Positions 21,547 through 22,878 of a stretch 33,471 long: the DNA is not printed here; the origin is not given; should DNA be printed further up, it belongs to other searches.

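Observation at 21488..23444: Translationally coupled four-gene cassette between a MrfA-type helicase and polyamine genes: candidate uncharacterised defence or DNA-modification/adduct-processing system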

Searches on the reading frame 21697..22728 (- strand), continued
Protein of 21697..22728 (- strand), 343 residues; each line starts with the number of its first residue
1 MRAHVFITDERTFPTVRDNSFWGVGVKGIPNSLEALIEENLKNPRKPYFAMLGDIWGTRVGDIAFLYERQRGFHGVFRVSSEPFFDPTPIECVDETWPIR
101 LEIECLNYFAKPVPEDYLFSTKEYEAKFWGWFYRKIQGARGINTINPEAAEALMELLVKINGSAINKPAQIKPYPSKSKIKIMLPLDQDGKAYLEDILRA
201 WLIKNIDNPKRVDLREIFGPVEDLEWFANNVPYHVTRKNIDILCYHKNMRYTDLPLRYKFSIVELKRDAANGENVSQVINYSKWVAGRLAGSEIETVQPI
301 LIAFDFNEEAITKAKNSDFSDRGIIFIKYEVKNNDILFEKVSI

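Call 53: search_solved_structures(query=A4, max_evalue=10, show_alignments=4)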
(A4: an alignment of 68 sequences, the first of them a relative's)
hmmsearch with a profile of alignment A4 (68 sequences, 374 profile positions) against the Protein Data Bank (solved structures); distinct sequences matched with E-value up to 10: 8.
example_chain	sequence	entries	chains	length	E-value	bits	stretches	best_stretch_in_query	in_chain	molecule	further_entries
2p5d_A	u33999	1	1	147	2.3e-08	36.9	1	54-138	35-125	UPF0310 protein MJECL36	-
1wmm_A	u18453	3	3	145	2.9e-08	36.6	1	54-112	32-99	Hypothetical UPF0310 protein PH1033 | UPF0310 protein PH1033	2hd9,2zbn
2vld_A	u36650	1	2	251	0.0058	19.1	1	268-344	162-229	Endonuclease NucS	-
2kw8_A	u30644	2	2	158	0.048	16.1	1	39-83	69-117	LPXTG-site transpeptidase family protein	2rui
9e78_2v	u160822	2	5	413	0.2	14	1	45-88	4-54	DMIP18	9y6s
5gke_A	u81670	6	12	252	0.34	13.3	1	275-333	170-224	Endonuclease EndoMS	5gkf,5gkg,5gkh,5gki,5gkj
2gbs_A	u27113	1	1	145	0.94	11.8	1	54-89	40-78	Hypothetical protein Rpa0253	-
3dnx_A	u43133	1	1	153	1.5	11.2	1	277-310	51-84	uncharacterized protein SPO1766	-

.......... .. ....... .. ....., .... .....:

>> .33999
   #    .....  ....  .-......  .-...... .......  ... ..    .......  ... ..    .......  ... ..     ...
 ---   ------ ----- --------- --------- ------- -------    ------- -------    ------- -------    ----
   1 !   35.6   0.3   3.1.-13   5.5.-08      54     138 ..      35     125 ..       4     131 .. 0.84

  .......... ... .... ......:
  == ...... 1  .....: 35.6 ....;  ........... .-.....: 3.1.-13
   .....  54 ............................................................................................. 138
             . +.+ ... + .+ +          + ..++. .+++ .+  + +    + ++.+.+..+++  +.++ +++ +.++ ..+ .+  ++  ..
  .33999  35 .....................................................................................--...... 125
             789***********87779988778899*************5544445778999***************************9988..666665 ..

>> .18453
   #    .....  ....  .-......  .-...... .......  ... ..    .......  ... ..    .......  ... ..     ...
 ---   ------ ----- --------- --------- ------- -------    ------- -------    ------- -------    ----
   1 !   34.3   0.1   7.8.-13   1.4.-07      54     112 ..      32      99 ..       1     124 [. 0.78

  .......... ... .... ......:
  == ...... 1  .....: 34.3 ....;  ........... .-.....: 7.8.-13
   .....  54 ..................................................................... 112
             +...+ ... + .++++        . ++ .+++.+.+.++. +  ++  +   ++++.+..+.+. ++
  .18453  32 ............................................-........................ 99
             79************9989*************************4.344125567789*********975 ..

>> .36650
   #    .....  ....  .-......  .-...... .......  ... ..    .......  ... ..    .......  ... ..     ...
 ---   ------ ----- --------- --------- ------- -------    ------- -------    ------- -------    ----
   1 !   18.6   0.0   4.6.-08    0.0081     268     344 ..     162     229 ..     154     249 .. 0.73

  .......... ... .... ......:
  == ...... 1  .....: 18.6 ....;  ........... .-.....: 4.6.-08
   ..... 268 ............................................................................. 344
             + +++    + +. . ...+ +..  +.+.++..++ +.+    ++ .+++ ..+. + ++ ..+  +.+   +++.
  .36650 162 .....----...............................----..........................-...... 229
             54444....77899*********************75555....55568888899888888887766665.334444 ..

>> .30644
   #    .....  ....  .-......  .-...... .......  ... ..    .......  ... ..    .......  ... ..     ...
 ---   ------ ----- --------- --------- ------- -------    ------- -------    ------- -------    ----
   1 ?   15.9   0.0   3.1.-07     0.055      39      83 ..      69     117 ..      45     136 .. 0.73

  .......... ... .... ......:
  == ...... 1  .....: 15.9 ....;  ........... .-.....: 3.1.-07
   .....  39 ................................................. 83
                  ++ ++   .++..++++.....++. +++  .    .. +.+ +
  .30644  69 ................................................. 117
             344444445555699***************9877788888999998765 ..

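Call 54: search_protein_families(library=pfam, alignment_id=A4, max_evalue=0.01)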
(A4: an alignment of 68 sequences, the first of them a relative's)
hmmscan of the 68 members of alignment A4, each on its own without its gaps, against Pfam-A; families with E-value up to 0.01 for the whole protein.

A. member 1, P0001 (343 aa): 0 families

B. families by the number of members that match (of 68 scanned): 5 families
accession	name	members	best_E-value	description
PF01878.24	EVE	22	1.1e-09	EVE domain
PF01939.22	NucS_C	6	0.00077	Endonuclease NucS C-terminal domain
PF06250.17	YhcG_C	4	0.00075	YhcG PDDEXK nuclease domain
PF10539.14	Dev_Cell_Death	3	2e-05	Development and cell death domain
PF12119.13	DUF3581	1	0.0063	Protein of unknown function (DUF3581)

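Call 62: predict_structure(alignment_id=A4)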
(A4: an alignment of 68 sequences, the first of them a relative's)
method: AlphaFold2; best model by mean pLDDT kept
length: 343 residues; sequences in the alignment: 68
mean_pLDDT: 94.8   pTM: 0.92
mean pLDDT of the five models: 94.8, 94.7, 94.6, 94.3, 93.4
residues with pLDDT >= 90: 307; 70-90: 34; 50-70: 2; < 50: 0
segments of 3 or more residues with pLDDT < 50: none
pLDDT, mean of each block of 10 residues (from residue 1): 95 96 94 96 95 97 97 97 98 96 95 96 94 84 95 97 82 94 89 96 98 97 96 92 93 87 98 98 97 97 98 96 97 97 94
secondary structure, 60 per line:
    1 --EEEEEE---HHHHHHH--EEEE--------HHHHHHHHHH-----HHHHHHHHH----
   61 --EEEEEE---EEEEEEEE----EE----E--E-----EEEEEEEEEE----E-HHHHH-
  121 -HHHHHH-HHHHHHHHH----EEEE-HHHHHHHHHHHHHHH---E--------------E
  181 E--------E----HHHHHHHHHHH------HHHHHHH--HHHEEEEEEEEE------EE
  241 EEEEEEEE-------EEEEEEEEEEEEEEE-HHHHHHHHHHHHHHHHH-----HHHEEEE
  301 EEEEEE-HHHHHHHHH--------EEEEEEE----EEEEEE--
elements in order: E3-8 H12-18 E21-24 H33-42 H48-56 E63-68 E72-79 E99-108 H115-119 H122-127 H129-137 E142-145 H147-161 H195-205 H212-218 E224-232 E239-248 E256-270 H272-288 E297-306 H308-316 E325-331 E336-341

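Call 64: fold_search(model_id=the predicted structure, library=pdb)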
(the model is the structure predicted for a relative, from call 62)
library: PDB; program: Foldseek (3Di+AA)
matches with E <= 10: 485; with E <= 0.001: 44
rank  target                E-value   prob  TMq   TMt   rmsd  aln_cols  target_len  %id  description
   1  2hd9                  1.1e-07  1.00  0.31  0.69   5.0       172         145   16  Crystal structure of PH1033 from Pyrococcus horikoshii OT3 (released 2006-12-20)
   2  1wmm                  3.4e-07  1.00  0.29  0.66   5.6       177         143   16  Crystal structure of PH1033 from Pyrococcus horikoshii Ot3 (released 2005-08-23)
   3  2p5d                  4.3e-07  1.00  0.31  0.68   5.0       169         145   20  Crystal structure of MJECL36 from Methanocaldococcus jannaschii DSM 2661 (released 2007-09-18)
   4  7z8w_A                2.2e-06  1.00  0.28  0.60   7.6       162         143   13  Crystal structure of YTHDF2 with compound YLI_DC1_018 (released 2022-03-30)
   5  7yx6_A                1.2e-05  1.00  0.28  0.59   7.7       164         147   13  Crystal structure of YTHDF2 with compound YLI_DF_027 (released 2022-02-23)
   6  9qem_A                1.2e-05  1.00  0.28  0.60   7.6       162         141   14  Crystal structure of YTHDF2 in complex with compound 3 (AI-DF2-11) (released 2025-07-09)
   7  7yxe_A                1.3e-05  1.00  0.28  0.59   7.5       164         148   15  Crystal structure of YTHDF2 with compound ZA_143 (released 2022-03-02)
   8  7ywb_A                2.3e-05  1.00  0.28  0.57   6.6       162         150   15  Crystal structure of YTHDF2 in complex with N6-Methyladenine (released 2022-03-16)
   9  4rdo_D                2.4e-05  1.00  0.29  0.61   6.5       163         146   15  Structure of YTH-YTHDF2 in the free state (released 2014-12-24)
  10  7r5w_A                2.4e-05  1.00  0.28  0.57   6.5       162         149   15  Crystal structure of YTHDF2 with compound YLI_DF_029 (released 2022-03-16)
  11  7z4u_B                2.6e-05  1.00  0.29  0.59   6.4       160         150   16  Crystal structure of YTHDF2 with compound YLI_DF_028 (released 2022-03-16)
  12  4rdn_A                3.3e-05  1.00  0.28  0.57   7.6       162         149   15  Structure of YTH-YTHDF2 in complex with m6A (released 2014-12-24)
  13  9qem_B                3.5e-05  1.00  0.28  0.58   7.7       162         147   13  Crystal structure of YTHDF2 in complex with compound 3 (AI-DF2-11) (released 2025-07-09)
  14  7r5w_B                3.7e-05  1.00  0.27  0.55   7.1       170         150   16  Crystal structure of YTHDF2 with compound YLI_DF_029 (released 2022-03-16)
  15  5j3e_A                3.9e-05  1.00  0.29  0.55  10.7       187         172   14  Crystal Structure of Human THYN1 protein in complex with 5-methylcytosine containing DNA (released 2016-04-20)
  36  2vld_B                6.1e-04  1.00  0.26  0.38   6.0       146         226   18  crystal structure of a repair endonuclease from Pyrococcus abyssi (released 2009-05-19)
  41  6yex_B                9.3e-04  1.00  0.34  0.39   4.0       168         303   11  VcaM4I restriction endonuclease in the absence of DNA (released 2020-12-16)
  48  2vld_A                1.1e-03  1.00  0.25  0.36   3.8       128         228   20  crystal structure of a repair endonuclease from Pyrococcus abyssi (released 2009-05-19)
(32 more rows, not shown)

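Call 92: search_dna_similar(query=window:21697-22728:-, collection=plasmids, mode=protein, max_evalue=0.001, max_rows=10)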
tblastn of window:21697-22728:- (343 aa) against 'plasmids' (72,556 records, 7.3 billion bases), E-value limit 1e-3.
Records with a match: 1; places in all: 1; records where one place covers at least 80% of the query: 0.
Best place of each record, by identity: <60% 1.
By first word of the organism name: Halobaculum 1.
By predicted mobility (MOB-suite, as given by PLSDB): non-mobilizable 1.
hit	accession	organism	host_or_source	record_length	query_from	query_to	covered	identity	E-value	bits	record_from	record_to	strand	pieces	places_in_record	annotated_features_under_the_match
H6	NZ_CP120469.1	Halobaculum limi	cell culture,sediment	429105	72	331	76%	32.6%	4e-39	154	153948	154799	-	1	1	hypothetical protein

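Call 93: search_dna_similar(query=window:21697-22728:-, collection=phages, mode=protein, max_evalue=0.001, max_rows=10)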
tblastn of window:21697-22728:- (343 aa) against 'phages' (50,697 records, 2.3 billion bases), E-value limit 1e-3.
No match.

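Call 94: get_annotated_region(hit=H6, flank=5000)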
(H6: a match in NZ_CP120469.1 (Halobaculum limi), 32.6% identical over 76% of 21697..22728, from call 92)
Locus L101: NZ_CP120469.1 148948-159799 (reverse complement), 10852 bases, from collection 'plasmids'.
description: Halobaculum sp. YSMS11 plasmid unnamed, complete sequence
organism: Halobaculum limi (NCBI taxid 3031916)
taxonomy: Archaea; Euryarchaeota; Halobacteria; Halobacteriales; Haloferacaceae; Halobaculum; Halobaculum limi
host: -; source: cell culture,sediment; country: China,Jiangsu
typing (MOB-suite, as given by PLSDB): non-mobilizable
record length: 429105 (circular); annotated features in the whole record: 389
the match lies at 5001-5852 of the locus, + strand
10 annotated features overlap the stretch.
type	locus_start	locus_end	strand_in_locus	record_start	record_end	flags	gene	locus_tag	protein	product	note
CDS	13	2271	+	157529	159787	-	-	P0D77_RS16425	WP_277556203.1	PQQ-binding-like beta-propeller repeat protein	-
CDS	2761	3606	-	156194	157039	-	-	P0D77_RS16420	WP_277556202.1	arsenite methyltransferase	-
CDS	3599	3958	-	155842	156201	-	-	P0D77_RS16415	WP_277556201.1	metalloregulator ArsR/SmtB family transcription factor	GO:0006355 - regulation of DNA-templated transcription [Evidence IEA]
CDS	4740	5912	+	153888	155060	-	-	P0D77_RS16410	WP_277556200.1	hypothetical protein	-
CDS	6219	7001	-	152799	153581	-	-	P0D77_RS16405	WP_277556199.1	hybrid sensor histidine kinase/response regulator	GO:0000160 - phosphorelay signal transduction system [Evidence IEA]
CDS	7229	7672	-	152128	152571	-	-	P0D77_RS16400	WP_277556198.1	metal-dependent hydrolase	-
CDS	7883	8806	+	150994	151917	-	-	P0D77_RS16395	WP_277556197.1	PfkB family carbohydrate kinase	-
CDS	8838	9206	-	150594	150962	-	-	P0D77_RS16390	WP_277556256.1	DoxX-like family protein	-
CDS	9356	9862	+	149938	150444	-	-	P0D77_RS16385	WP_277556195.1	hypothetical protein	-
CDS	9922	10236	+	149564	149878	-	-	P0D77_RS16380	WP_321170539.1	HalOD1 output domain-containing protein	-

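Call 102: fold_search(model_id=the predicted structure, library=viral)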
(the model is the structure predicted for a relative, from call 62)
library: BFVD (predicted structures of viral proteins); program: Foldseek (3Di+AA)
matches with E <= 10: 454; with E <= 0.001: 5
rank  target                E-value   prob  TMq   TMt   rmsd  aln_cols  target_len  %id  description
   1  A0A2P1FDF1            2.4e-06  1.00  0.35  0.67   3.6       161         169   20  (no name in the UniProt tables at hand)
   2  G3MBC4                3.1e-05  1.00  0.29  0.33   4.8       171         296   14  Gp54 [Bacillus phage G]
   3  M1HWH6                6.3e-05  1.00  0.26  0.56   6.0       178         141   12  (no name in the UniProt tables at hand)
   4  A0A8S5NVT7            1.3e-04  1.00  0.30  0.31   5.9       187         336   16  Uncharacterized protein [Myoviridae sp. ctEBR14]
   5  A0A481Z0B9            4.7e-04  1.00  0.28  0.28  14.5       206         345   14  Uncharacterized protein [Mimivirus LCMiAC01]
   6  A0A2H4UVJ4            1.8e-03  0.99  0.29  0.31  21.1       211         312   10  EVE domain-containing protein [Bodo saltans virus]
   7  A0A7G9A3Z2            2.9e-03  0.91  0.24  0.26  13.9       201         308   15  Uncharacterized protein [Bacteriophage sp.]
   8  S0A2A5                5.8e-03  0.44  0.21  0.16  21.0       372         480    9  PD-(D/E)XK nuclease superfamily protein [Cellulophaga phage phi14:2]
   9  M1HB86                6.1e-03  0.99  0.26  0.48   6.5       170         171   15  (no name in the UniProt tables at hand)
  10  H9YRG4                7.8e-03  0.99  0.23  0.36   9.2       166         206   10  (no name in the UniProt tables at hand)
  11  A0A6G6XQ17            8.3e-03  0.85  0.21  0.25   9.8       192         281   11  (no name in the UniProt tables at hand)
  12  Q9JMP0                8.8e-03  0.20  0.18  0.10  18.0       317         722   10  (no name in the UniProt tables at hand)
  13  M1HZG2                9.4e-03  0.97  0.23  0.52   6.5       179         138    8  (no name in the UniProt tables at hand)
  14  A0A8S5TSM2            1.1e-02  0.98  0.26  0.28  10.3       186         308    9  (P)ppGpp synthetase, RelA/SpoT family [Podoviridae sp. ctARy1]
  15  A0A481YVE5            1.1e-02  0.99  0.22  0.36   4.5       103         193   14  Uncharacterized protein [Marseillevirus LCMAC102]
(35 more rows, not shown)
